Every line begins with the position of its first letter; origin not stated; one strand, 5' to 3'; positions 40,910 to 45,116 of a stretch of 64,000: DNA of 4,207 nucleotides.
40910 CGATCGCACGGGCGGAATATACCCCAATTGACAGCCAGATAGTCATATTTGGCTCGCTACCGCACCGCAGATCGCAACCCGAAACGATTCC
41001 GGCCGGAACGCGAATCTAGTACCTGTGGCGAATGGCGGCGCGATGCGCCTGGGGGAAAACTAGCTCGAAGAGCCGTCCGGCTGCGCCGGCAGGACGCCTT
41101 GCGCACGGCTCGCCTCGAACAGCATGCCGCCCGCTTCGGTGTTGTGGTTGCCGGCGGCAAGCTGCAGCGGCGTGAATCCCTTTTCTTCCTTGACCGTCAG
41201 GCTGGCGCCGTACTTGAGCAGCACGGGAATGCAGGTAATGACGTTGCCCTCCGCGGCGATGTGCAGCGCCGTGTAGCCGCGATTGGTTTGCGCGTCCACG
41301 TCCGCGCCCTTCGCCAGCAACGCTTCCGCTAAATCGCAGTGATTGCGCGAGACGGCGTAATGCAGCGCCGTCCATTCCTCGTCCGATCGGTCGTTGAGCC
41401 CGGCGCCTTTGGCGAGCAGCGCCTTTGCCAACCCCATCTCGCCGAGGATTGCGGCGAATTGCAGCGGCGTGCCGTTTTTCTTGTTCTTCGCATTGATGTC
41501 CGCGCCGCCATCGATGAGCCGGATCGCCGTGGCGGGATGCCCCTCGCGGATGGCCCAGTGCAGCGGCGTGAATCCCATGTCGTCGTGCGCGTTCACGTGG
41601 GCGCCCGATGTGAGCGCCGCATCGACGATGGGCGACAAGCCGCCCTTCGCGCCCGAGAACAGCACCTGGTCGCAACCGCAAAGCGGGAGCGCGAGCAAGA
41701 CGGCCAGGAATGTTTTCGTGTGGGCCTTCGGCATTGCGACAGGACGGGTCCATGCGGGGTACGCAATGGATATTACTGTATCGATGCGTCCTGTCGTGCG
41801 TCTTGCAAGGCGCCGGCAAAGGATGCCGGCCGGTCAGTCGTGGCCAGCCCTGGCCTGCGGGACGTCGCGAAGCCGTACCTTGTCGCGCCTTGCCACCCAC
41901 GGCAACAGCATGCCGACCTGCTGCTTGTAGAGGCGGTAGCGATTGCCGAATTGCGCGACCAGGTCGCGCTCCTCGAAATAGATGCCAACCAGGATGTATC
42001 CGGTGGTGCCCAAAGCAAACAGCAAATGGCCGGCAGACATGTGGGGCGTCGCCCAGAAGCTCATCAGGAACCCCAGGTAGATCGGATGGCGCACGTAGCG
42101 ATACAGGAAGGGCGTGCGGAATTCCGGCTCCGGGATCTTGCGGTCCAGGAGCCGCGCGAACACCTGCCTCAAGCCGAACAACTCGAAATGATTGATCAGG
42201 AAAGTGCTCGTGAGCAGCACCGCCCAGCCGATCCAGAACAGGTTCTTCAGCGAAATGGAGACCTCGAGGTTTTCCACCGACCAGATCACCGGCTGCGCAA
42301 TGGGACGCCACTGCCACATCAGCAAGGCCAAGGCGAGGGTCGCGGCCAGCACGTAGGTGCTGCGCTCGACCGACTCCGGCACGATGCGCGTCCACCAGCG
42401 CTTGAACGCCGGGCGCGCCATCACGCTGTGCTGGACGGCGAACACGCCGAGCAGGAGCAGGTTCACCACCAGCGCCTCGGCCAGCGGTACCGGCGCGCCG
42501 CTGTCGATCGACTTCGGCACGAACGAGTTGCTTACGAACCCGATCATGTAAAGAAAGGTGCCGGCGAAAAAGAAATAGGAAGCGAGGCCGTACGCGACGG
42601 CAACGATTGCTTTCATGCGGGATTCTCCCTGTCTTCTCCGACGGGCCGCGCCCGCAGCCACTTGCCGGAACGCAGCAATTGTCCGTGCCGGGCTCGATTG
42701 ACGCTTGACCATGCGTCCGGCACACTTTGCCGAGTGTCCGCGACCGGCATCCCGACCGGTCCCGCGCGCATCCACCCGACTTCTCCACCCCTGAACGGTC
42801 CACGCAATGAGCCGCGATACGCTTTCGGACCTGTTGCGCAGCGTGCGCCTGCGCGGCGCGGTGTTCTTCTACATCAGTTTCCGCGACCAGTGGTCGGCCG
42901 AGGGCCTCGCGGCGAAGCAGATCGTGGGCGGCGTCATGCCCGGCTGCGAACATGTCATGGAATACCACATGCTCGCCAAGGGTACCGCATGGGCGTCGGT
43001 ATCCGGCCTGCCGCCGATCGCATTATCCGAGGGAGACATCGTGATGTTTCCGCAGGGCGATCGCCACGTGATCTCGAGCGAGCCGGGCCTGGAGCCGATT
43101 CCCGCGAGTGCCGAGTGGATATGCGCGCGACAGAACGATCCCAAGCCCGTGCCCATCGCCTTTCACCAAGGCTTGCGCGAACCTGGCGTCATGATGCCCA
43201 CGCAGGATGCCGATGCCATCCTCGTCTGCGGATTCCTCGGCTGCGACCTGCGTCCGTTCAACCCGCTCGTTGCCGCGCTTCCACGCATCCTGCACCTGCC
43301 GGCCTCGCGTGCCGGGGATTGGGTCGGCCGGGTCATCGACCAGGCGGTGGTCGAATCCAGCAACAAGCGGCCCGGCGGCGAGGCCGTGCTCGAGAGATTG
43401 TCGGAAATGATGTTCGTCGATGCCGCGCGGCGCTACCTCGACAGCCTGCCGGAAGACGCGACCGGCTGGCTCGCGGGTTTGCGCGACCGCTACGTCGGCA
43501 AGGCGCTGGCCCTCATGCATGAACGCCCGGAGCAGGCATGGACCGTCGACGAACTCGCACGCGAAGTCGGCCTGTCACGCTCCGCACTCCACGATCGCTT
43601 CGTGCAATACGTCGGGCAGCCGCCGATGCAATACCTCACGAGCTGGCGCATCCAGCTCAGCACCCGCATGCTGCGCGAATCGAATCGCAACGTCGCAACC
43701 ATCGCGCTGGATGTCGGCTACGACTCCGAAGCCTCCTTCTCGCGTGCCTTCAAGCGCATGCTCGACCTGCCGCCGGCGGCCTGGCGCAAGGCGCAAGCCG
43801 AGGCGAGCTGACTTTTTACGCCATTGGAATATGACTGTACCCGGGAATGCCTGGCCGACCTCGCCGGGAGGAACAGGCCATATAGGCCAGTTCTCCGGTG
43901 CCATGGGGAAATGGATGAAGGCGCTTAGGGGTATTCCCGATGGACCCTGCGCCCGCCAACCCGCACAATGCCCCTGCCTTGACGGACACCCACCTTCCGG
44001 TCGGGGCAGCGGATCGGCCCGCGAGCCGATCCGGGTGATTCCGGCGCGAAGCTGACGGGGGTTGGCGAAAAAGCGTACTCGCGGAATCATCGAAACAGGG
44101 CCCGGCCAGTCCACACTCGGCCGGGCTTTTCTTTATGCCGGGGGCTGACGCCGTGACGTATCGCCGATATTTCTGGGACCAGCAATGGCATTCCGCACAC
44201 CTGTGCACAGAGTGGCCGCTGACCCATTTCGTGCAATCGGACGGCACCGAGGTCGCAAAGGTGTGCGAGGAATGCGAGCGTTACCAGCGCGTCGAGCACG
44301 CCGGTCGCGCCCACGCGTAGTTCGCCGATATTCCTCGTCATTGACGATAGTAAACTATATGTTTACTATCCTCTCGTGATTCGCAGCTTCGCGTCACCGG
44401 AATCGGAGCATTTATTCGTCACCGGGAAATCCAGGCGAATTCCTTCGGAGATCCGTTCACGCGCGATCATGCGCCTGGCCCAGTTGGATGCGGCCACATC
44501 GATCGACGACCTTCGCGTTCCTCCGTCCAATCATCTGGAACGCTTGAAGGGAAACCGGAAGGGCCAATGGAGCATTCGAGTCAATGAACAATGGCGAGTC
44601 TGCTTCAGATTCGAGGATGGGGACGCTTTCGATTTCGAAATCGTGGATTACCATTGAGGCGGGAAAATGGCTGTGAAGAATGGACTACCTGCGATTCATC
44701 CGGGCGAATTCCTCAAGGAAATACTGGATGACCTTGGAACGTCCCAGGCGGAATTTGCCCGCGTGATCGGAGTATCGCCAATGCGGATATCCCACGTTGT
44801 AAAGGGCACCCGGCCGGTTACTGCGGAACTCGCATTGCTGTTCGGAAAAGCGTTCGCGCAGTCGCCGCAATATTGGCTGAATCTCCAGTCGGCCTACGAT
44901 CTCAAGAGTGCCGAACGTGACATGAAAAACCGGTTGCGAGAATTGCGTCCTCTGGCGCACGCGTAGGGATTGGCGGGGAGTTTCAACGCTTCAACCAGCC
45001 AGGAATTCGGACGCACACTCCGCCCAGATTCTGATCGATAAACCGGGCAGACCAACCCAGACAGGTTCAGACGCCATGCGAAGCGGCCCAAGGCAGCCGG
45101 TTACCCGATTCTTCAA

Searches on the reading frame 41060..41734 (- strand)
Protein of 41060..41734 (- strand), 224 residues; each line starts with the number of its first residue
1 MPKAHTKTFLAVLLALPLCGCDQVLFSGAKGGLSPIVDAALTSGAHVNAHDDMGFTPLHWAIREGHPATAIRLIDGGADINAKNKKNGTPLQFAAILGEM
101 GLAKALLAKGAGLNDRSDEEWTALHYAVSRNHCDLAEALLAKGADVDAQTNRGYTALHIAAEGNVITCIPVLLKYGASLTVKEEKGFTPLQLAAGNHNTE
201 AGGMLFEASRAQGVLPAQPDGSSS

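Call 15: search_protein_families(library=pfam, proteins=[window:41060-41734:-], max_evalue=0.01)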
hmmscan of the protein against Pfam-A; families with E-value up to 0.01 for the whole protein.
window:41060-41734:- (224 aa): 6 families
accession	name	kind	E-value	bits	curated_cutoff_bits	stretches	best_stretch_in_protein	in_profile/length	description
PF12796.13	Ank_2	-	5.1e-33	113.9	27.3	3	73-149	16-89/90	Ankyrin repeats (3 copies)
PF00023.36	Ank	-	2.5e-32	109.5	21.1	3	54-85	2-33/33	Ankyrin repeat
PF13857.12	Ank_5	-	2.4e-28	98.3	27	3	107-160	2-56/56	Ankyrin repeats (many copies)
PF13606.12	Ank_3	-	1.2e-26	89.8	22.3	2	121-148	3-30/30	Ankyrin repeat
PF13637.12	Ank_4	-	2.2e-26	91.7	22.7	3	94-140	4-50/50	Ankyrin repeats (many copies)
PF23745.1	ANK_LRRK2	-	9.2e-06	26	27.5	0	122-177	33-88/130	LRRK2 ANK repeat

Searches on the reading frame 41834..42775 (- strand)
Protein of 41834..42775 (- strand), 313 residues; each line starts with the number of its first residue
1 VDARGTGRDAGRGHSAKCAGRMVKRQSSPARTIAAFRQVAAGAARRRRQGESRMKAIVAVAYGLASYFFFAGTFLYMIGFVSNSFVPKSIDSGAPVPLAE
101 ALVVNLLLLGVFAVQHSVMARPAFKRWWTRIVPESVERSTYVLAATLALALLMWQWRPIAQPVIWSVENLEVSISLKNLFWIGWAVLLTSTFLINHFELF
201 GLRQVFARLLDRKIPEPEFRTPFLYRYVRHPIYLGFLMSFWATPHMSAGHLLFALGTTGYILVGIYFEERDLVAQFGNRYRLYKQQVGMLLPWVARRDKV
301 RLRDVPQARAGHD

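Call 15: search_protein_families(library=pfam, proteins=[window:41834-42775:-], max_evalue=0.01)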
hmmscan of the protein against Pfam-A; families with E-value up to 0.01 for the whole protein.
window:41834-42775:- (313 aa): 3 families
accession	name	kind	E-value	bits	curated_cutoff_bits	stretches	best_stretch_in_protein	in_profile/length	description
PF07298.16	NnrU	-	6.2e-07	29.7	24.7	1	107-248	4-118/188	NnrU protein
PF04191.18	PEMT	-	6.7e-05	23.7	25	1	204-278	33-104/105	Phospholipid methyltransferase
PF04140.19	ICMT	-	0.0016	19.2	24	1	212-250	29-66/95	Isoprenylcysteine carboxyl methyltransferase (ICMT) family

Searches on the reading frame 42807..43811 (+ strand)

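Call 15: search_protein_families(library=pfam, proteins=[window:42807-43811:+], max_evalue=0.01)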
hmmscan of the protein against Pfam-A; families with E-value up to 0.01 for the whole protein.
window:42807-43811:+ (334 aa): 4 families
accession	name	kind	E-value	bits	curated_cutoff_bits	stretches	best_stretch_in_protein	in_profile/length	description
PF12852.13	Cupin_6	-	1e-43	149.7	26.7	1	4-212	1-183/183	Cupin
PF12833.13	HTH_18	-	1.5e-22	80.1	33.6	1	250-328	1-79/80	Helix-turn-helix domain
PF00165.29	HTH_AraC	-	1.2e-13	51.2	26.6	2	237-278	1-42/42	Bacterial regulatory helix-turn-helix proteins, AraC family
PF00440.29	TetR_N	-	0.00055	20.1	24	1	233-265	5-37/47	Bacterial regulatory proteins, tetR family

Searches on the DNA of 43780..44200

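Call 82: search_rna_families(source=window, start=43780, end=44200, threshold=evalue, max_evalue=1)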
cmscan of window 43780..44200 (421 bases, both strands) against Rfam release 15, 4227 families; matches with E-value up to 1: 0.
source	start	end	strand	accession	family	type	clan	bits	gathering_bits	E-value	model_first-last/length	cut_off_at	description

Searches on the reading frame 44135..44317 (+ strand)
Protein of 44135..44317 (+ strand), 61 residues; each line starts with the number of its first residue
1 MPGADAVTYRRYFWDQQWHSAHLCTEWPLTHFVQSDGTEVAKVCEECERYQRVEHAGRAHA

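Call 5: search_protein_families(library=pfam, proteins=[window:44135-44317:+], max_evalue=10)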
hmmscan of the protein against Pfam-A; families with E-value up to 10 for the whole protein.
seq(61 aa): 1 family
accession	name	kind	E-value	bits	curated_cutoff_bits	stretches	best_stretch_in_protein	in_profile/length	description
PF24444.1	DUF7563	-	0.024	14.6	27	1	36-53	21-38/39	Family of unknown function (DUF7563)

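Call 6: search_protein_families(library=ncbifam, proteins=[window:44135-44317:+], max_evalue=10)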
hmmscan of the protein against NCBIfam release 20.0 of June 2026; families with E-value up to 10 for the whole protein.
seq(61 aa): 0 families

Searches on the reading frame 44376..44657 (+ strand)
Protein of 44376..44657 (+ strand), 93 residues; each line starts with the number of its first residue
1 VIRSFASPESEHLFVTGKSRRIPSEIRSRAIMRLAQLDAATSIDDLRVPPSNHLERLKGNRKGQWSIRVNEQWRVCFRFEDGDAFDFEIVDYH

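Call 15: search_protein_families(library=pfam, proteins=[window:44376-44657:+], max_evalue=0.01)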
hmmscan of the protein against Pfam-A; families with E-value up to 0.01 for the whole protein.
window:44376-44657:+ (93 aa): 2 families
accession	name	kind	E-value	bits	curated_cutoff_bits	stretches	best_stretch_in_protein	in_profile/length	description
PF05015.19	HigB-like_toxin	-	9.3e-23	81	27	1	5-93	3-91/91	RelE-like toxin of type II toxin-antitoxin system HigB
PF06769.20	YoeB_toxin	-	0.0035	17.8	27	0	55-83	42-70/80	YoeB-like toxin of bacterial type II toxin-antitoxin system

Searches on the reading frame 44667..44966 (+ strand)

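Call 15: search_protein_families(library=pfam, proteins=[window:44667-44966:+], max_evalue=0.01)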
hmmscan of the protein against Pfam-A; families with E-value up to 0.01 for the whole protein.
window:44667-44966:+ (99 aa): 3 families
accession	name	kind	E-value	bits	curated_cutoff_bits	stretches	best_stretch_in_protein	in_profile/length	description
PF01381.28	HTH_3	-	6.7e-09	36.1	23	1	16-70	1-55/55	Helix-turn-helix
PF13560.12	HTH_31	-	0.00028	21.6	27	1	13-62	3-53/64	Helix-turn-helix domain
PF20432.4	Xre-like-HTH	-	0.0063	17.2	25.8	1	2-42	5-41/63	Antitoxin Xre-like helix-turn-helix domain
